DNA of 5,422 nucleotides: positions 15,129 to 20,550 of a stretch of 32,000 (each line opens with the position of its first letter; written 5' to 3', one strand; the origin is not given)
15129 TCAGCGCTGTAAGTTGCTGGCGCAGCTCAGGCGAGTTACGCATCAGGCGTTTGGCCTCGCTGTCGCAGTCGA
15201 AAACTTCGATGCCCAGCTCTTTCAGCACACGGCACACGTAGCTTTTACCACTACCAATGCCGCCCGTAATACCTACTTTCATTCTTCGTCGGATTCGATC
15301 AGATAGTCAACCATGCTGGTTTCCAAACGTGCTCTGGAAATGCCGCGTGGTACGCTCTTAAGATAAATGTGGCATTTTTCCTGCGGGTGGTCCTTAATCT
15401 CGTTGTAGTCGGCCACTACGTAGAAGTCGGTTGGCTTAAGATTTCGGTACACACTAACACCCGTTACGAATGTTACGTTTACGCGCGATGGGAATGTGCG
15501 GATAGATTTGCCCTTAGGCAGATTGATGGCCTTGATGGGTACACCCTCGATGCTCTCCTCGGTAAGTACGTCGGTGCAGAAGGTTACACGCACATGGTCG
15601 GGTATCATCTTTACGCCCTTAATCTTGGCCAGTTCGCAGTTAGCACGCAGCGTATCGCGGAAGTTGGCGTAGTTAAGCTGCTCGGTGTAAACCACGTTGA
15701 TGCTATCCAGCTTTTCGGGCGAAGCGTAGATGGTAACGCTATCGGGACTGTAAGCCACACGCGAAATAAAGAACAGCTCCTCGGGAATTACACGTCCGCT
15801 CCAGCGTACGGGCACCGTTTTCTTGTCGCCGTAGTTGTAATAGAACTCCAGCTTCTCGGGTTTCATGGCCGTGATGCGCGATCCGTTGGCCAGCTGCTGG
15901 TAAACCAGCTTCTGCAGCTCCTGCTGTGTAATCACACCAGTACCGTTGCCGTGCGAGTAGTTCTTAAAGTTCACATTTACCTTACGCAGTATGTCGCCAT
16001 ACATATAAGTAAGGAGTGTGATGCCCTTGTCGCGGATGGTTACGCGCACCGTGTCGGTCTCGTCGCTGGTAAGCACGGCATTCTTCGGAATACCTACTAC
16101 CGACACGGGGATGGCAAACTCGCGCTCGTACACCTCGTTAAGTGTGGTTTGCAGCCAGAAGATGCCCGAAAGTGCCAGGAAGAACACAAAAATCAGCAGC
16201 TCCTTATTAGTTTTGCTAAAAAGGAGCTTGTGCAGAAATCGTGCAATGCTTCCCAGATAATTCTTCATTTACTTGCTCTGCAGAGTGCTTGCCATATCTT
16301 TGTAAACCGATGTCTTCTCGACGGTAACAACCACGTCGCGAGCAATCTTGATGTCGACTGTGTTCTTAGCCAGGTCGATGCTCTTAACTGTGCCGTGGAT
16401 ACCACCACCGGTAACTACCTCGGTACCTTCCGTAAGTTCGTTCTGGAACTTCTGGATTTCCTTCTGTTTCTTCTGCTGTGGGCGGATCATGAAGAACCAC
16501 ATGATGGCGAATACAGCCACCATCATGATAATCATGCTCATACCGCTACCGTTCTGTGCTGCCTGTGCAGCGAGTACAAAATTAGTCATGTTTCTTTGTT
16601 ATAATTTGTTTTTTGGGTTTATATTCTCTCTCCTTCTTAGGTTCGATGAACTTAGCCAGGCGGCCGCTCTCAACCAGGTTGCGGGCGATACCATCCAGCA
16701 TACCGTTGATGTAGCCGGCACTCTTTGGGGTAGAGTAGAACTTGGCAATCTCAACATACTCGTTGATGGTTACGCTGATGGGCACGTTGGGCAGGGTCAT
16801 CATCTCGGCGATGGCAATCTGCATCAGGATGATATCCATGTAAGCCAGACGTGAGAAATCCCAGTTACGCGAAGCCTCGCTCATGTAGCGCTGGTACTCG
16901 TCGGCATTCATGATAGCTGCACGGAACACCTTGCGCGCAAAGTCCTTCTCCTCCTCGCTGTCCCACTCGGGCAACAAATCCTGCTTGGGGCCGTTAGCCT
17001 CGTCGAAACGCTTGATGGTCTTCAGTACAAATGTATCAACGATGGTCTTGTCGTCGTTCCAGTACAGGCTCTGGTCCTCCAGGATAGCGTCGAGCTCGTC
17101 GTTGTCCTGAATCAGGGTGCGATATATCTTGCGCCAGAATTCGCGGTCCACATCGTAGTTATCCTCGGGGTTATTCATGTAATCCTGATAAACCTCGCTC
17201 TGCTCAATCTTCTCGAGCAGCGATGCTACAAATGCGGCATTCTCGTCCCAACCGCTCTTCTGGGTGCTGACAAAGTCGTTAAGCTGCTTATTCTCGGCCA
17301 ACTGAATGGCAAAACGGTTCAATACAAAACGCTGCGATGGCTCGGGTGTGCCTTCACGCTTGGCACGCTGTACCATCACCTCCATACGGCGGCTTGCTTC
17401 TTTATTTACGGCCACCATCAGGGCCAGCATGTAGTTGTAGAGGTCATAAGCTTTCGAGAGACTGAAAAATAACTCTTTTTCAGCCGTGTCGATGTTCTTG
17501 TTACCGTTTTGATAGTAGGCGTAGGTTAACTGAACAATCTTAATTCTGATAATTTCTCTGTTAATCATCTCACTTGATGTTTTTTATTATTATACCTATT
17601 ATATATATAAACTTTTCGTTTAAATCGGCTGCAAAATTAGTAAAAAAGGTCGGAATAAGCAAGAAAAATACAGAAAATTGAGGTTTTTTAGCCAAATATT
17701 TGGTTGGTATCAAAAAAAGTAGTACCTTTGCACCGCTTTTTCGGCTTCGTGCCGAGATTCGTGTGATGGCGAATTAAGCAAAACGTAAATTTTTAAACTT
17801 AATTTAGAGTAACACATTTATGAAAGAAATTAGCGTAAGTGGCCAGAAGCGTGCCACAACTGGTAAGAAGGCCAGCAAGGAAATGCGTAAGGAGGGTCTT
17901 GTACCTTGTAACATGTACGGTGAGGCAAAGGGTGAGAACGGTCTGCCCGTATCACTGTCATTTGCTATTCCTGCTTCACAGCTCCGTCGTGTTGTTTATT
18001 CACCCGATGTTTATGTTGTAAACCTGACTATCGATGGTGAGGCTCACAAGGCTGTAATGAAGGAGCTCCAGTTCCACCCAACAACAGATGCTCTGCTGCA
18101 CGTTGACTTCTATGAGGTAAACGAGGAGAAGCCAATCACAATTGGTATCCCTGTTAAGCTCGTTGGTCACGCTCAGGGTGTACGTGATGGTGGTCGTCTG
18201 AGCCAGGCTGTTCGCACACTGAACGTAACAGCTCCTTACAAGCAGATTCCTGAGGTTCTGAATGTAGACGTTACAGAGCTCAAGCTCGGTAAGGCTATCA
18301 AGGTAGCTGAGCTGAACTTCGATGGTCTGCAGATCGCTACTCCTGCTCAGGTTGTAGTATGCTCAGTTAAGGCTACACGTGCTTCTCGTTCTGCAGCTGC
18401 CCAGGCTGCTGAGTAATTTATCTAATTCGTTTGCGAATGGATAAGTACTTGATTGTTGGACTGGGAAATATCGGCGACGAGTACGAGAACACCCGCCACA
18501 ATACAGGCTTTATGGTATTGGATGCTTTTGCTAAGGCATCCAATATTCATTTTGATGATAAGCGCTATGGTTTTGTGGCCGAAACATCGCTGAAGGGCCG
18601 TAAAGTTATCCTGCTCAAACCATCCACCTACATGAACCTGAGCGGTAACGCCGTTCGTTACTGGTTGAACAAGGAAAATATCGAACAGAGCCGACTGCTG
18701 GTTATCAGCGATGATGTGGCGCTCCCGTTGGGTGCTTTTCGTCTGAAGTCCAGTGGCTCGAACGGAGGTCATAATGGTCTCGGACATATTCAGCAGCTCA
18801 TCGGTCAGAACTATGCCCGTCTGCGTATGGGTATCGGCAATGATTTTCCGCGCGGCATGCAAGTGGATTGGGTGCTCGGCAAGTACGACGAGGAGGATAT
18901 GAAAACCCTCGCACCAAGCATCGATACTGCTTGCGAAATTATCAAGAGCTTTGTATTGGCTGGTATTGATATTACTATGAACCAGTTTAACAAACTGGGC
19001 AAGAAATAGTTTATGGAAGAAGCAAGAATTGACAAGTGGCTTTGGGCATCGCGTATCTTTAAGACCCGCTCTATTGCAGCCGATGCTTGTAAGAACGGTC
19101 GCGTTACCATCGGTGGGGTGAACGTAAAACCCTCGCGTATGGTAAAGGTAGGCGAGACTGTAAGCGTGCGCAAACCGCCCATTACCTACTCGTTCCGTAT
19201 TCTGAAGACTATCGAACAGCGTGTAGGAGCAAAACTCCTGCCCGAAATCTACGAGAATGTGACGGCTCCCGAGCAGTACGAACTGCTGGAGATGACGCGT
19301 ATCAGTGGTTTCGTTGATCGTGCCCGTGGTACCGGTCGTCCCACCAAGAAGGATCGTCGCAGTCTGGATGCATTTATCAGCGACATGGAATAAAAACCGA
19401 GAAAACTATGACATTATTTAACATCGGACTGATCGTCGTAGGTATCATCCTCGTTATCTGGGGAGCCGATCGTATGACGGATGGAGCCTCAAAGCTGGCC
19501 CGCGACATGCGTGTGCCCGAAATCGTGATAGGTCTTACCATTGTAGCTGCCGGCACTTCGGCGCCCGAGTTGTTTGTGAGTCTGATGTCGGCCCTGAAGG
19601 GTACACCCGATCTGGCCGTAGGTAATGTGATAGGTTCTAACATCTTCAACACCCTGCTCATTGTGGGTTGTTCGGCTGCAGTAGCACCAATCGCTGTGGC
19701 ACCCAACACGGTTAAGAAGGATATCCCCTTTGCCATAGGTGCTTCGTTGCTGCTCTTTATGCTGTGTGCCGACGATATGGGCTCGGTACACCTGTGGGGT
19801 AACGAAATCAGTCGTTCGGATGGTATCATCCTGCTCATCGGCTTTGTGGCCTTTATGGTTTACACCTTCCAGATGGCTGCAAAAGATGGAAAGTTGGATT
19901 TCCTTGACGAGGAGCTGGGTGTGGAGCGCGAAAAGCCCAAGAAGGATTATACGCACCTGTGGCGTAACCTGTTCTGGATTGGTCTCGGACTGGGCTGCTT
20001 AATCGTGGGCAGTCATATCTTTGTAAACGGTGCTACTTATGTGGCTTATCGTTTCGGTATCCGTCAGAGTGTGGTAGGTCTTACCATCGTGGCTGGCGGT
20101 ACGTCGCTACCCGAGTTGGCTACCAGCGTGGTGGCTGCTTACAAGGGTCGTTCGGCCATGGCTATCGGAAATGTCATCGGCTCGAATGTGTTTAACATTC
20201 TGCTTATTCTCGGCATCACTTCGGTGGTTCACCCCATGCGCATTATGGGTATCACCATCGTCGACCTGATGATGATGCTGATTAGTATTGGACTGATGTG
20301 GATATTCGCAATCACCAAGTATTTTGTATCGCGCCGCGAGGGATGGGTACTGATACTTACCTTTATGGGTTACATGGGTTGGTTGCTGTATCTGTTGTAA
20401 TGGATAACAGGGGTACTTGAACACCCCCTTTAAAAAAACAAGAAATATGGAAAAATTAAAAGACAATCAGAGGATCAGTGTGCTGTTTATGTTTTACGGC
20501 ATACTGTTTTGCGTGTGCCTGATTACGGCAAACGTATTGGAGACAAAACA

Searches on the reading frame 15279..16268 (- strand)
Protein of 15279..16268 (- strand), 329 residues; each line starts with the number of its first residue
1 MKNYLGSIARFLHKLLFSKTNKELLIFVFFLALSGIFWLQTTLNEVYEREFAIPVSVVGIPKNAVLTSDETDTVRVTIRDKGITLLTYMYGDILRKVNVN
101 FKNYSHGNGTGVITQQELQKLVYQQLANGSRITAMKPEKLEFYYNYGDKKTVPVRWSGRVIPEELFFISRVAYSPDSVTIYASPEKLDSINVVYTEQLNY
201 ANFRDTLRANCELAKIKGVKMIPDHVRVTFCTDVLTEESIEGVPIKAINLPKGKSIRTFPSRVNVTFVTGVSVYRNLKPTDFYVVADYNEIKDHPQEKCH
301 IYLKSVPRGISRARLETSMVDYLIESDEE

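Call 11: search_protein_families(library=pfam, proteins=[window:15279-16268:-])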
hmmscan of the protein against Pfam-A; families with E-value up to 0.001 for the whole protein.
window:15279-16268:- (329 aa): 1 family
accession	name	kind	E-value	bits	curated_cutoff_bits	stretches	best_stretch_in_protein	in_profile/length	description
PF07949.17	YbbR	-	7e-08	33.1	22.3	0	152-229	1-80/81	YbbR-like protein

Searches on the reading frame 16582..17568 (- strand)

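Call 11: search_protein_families(library=pfam, proteins=[window:16582-17568:-])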
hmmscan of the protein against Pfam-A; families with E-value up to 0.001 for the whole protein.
window:16582-17568:- (328 aa): 1 family
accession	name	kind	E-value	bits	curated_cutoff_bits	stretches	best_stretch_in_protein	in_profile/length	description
PF01029.23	NusB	-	9.2e-25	88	23.1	1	204-296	41-133/133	NusB family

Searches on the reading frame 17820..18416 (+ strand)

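Call 11: search_protein_families(library=pfam, proteins=[window:17820-18416:+])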
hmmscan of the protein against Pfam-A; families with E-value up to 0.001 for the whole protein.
window:17820-18416:+ (198 aa): 2 families
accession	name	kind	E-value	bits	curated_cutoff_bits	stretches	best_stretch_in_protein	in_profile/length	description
PF01386.24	Ribosomal_L25p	-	2.1e-24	86.2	23.6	1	8-97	3-82/82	Ribosomal L25p family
PF14693.11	Ribosomal_TL5_C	-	3.6e-21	75.8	27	1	106-187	2-84/84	Ribosomal protein TL5, C-terminal domain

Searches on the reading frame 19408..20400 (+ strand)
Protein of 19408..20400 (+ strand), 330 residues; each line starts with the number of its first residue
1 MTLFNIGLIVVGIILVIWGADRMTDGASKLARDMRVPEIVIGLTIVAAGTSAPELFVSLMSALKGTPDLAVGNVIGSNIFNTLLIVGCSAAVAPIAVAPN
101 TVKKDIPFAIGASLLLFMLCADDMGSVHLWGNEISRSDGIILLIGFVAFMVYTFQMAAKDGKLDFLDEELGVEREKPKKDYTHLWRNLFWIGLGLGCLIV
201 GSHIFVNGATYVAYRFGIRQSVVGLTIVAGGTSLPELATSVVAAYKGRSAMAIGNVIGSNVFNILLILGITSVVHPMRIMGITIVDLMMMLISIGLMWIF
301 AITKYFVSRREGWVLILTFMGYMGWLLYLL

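Call 11: search_protein_families(library=pfam, proteins=[window:19408-20400:+])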
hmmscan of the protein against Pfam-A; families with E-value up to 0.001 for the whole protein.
window:19408-20400:+ (330 aa): 1 family
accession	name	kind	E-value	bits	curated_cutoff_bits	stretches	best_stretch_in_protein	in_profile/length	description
PF01699.29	Na_Ca_ex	-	1.5e-65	220.2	24.9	2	6-154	3-150/151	Sodium/calcium exchanger protein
